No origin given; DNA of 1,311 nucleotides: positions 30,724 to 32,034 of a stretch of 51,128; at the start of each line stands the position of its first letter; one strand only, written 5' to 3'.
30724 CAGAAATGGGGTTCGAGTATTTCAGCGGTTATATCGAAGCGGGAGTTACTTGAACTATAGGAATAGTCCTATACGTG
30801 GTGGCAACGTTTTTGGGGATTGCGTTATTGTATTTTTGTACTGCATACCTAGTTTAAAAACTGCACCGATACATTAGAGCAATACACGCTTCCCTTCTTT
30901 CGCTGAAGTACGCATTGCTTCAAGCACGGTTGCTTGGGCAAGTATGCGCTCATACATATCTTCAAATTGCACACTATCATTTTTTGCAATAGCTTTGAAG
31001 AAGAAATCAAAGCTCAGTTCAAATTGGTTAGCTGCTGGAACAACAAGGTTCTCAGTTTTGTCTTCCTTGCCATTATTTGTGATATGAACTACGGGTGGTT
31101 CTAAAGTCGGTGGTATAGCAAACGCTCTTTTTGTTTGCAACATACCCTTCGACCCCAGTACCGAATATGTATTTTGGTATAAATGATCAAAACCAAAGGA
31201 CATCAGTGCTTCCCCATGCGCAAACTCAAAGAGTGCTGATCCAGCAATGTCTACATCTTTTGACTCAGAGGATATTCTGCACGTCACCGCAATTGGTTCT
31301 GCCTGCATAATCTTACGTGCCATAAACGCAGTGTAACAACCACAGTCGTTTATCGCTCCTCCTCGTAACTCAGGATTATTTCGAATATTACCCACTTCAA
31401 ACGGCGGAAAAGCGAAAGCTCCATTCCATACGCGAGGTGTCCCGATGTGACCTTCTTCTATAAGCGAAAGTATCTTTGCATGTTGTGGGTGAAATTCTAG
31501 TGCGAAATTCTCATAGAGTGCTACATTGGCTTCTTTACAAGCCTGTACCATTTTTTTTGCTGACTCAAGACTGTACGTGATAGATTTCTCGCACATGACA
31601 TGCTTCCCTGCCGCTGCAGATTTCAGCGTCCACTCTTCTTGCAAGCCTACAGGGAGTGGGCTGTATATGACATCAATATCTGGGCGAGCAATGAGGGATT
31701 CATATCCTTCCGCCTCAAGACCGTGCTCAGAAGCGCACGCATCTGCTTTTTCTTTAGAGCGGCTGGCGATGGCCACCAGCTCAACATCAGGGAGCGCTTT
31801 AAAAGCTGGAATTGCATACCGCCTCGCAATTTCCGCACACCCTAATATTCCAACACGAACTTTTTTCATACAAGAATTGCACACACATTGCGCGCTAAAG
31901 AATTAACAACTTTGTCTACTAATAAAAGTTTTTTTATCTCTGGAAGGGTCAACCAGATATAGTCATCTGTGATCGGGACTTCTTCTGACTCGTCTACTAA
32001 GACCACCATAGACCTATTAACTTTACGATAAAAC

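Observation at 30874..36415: Antibiotic-style dTDP-2,6-dideoxy-3-C-methylhexose (mycarose-like) operon in a surface-glycan locus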

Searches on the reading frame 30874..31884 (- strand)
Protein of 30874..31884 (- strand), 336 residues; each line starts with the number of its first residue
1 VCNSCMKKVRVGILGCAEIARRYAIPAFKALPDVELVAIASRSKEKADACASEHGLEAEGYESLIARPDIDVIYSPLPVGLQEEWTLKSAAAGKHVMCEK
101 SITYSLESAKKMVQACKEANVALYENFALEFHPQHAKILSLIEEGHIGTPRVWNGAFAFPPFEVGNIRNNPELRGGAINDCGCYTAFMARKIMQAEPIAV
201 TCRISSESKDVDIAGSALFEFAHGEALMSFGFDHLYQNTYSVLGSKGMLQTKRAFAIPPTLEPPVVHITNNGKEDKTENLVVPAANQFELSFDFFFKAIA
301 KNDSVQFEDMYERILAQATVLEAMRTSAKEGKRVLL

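Call 3: search_protein_families(library=pfam, proteins=[window:30874-31884:-])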
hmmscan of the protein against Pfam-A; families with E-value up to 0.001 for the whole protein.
window:30874-31884:- (336 aa): 3 families
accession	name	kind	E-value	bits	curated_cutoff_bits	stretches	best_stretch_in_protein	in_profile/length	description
PF01408.29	GFO_IDH_MocA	-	2.6e-20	73.7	24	1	9-126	1-119/120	Oxidoreductase family, NAD-binding Rossmann fold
PF22725.1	GFO_IDH_MocA_C3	-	1.7e-15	57.5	27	1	136-249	2-123/124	GFO/IDH/MocA C-terminal domain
PF02894.22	GFO_IDH_MocA_C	-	0.0003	21.1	22.9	1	141-334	3-216/218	Oxidoreductase family, C-terminal alpha/beta domain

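Call 4: search_protein_families(library=ncbifam, proteins=[window:30874-31884:-])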
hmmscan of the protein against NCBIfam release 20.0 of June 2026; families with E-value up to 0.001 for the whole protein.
window:30874-31884:- (336 aa): 7 families
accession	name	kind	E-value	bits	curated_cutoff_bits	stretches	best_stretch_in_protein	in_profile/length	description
NF041392.1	XylDh_Gfo6_Halo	equivalog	3.1e-32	111.7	350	1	7-334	15-348/350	D-xylose 1-dehydrogenase Gfo6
TIGR04380.1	myo_inos_iolG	equivalog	4.1e-21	75.2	355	1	8-309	1-308/330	inositol 2-dehydrogenase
NF052479.1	LevoglcsnDh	equivalog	1.2e-14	53.8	650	1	6-150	1-154/386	levoglucosan dehydrogenase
NF040723.1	UDP-GlcNAcDh_Arch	equivalog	1.6e-14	54.1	450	1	9-149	1-140/302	UDP-N-acetylglucosamine 3-dehydrogenase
NF008607.0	PRK11579.1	subfamily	2.8e-11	43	330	1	7-155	3-150/346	oxidoreductase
NF052679.1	InsChiInosDhIolG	equivalog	1.9e-10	40.3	540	1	9-153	3-151/343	bifunctional inositol 2-dehydrogenase/D-chiro-inositol 1-dehydrogenase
NF058563.1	BT_2159_fam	equivalog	6.3e-06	25.4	650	1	64-194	57-184/350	disaccharide 3-dehydrogenase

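Call 13: search_solved_structures(query=window:30874-31884:-, max_evalue=1e-10)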
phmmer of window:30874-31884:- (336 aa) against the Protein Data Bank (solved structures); distinct sequences matched with E-value up to 1e-10: 25.
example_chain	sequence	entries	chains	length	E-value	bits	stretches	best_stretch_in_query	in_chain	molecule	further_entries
3rbv_A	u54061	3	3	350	7.6e-59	202.8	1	8-330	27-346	Sugar 3-ketoreductase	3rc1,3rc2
3rc7_A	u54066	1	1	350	2.7e-58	201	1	8-330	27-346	Sugar 3-ketoreductase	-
3rcb_A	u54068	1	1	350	2.7e-58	201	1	8-330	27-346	Sugar 3-ketoreductase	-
3rc9_A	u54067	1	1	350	5.2e-58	200.1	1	8-330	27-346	Sugar 3-ketoreductase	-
4had_A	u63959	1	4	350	4.3e-31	111.7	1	8-256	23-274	Probable oxidoreductase protein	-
2glx_A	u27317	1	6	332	6.5e-27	97.9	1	10-302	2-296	1,5-anhydro-D-fructose reductase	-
1ydw_A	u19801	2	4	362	7.4e-25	91.2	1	7-186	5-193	AX110P-like protein | Probable oxidoreductase At4g09670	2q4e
1ofg_A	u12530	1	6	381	3.5e-23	85.7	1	11-326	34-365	GLUCOSE-FRUCTOSE OXIDOREDUCTASE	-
1ryd_A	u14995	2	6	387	3.7e-23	85.6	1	11-326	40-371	glucose-fructose oxidoreductase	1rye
1h6a_A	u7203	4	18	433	5.4e-23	85.1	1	11-326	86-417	PRECURSOR FORM OF GLUCOSE-FRUCTOSE OXIDOREDUCTASE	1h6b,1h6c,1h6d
1evj_A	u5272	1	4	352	1.1e-22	84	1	12-326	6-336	GLUCOSE-FRUCTOSE OXIDOREDUCTASE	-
5a02_A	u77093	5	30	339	1.4e-22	83.7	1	8-252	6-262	ALDOSE-ALDOSE OXIDOREDUCTASE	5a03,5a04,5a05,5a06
4koa_A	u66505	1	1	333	1.6e-21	80.2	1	9-203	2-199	1,5-anhydro-D-fructose reductase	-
1zh8_A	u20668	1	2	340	2e-21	79.9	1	6-250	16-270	oxidoreductase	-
7xr9_A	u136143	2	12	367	3.8e-17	65.8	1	6-148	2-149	DgpA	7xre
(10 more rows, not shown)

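Call 49: search_solved_structures(query=window:30874-31869:-, max_evalue=1e-40, show_alignments=1)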
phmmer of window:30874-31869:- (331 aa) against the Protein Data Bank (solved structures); distinct sequences matched with E-value up to 1e-40: 4.
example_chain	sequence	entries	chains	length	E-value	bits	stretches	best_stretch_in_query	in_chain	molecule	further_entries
3rbv_A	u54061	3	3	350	1.1e-58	202.4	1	3-325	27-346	Sugar 3-ketoreductase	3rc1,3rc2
3rc7_A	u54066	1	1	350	3.8e-58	200.5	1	3-325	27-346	Sugar 3-ketoreductase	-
3rcb_A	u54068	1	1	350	3.8e-58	200.5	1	3-325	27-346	Sugar 3-ketoreductase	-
3rc9_A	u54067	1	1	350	7.3e-58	199.6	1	3-325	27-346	Sugar 3-ketoreductase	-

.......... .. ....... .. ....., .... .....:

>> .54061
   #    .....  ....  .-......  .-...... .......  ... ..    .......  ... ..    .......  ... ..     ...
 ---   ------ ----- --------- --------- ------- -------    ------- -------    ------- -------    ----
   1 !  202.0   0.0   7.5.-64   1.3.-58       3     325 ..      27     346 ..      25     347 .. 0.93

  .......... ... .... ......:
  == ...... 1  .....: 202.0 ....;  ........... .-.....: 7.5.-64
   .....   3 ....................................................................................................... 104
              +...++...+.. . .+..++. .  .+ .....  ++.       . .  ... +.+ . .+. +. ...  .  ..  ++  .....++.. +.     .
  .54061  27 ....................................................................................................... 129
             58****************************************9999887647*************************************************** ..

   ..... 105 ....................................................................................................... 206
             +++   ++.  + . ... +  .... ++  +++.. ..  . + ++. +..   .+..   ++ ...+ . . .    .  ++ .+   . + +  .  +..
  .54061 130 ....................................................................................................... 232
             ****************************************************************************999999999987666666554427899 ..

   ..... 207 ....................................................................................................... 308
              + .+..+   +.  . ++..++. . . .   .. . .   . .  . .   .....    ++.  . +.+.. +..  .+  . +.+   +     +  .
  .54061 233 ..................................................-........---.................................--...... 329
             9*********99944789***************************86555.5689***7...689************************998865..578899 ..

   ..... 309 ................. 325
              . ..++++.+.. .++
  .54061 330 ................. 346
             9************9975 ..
